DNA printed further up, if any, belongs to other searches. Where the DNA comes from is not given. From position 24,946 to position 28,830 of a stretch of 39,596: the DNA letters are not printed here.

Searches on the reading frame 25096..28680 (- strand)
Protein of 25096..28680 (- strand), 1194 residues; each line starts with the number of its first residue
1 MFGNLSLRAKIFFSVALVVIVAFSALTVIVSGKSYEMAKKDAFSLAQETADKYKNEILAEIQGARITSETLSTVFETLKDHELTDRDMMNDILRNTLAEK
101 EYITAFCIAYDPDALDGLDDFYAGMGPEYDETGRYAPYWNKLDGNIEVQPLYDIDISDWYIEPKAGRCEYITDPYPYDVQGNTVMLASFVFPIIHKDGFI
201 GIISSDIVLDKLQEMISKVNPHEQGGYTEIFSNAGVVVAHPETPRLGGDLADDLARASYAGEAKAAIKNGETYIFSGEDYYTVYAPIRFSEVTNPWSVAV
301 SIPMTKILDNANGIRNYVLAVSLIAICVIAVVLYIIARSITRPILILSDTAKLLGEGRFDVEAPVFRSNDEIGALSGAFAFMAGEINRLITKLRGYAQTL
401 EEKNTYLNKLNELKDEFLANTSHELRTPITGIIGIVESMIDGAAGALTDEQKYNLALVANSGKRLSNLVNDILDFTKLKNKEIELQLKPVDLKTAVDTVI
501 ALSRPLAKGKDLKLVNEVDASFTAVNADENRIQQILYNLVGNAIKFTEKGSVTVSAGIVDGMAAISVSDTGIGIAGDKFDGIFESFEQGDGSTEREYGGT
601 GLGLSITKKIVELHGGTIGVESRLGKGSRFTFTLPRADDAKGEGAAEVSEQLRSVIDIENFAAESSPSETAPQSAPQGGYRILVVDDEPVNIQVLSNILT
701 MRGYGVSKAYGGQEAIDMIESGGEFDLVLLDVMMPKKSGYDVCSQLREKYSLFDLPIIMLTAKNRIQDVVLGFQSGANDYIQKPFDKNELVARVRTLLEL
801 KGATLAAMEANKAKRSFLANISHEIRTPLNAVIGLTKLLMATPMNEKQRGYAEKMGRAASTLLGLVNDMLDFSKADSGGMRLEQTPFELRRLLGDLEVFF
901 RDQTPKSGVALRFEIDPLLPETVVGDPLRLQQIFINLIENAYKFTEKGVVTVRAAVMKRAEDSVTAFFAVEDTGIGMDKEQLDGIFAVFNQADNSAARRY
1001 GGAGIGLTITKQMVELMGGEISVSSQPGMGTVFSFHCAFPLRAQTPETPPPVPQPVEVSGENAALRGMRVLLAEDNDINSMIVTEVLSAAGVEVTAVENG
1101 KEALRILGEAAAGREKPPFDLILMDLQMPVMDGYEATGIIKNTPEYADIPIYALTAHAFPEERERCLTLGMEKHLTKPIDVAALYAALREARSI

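Call 11: search_protein_families(library=pfam, proteins=[window:25096-28680:-])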
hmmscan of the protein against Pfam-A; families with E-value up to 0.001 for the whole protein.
window:25096-28680:- (1194 aa): 8 families
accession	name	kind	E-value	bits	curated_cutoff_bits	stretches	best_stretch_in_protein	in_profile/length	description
PF02518.31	HATPase_c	-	2.3e-57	192.6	26.4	2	528-637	2-110/111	Histidine kinase-, DNA gyrase B-, and HSP90-like ATPase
PF00072.30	Response_reg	-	1.5e-54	183.4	30.2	2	682-795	1-111/111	Response regulator receiver domain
PF00512.31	HisKA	-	1.7e-41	140.5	26.9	2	813-878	1-66/66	His Kinase A (phospho-acceptor) domain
PF02743.24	dCache_1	-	1.2e-19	71.3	45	1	47-301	12-240/240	Cache domain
PF22673.2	MCP-like_PDC_1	-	1.9e-12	48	27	1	90-214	2-113/113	Methyl-accepting chemotaxis protein-like, first PDC sensor domain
PF00672.30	HAMP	-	1e-09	39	25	1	336-387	2-52/53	HAMP domain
PF13589.12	HATPase_c_3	-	0.00035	21.1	25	0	964-1008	32-78/137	Histidine kinase-, DNA gyrase B-, and HSP90-like ATPase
PF13581.12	HATPase_c_2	-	0.00079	19.9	27.4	0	934-1014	40-109/127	Histidine kinase-like ATPase domain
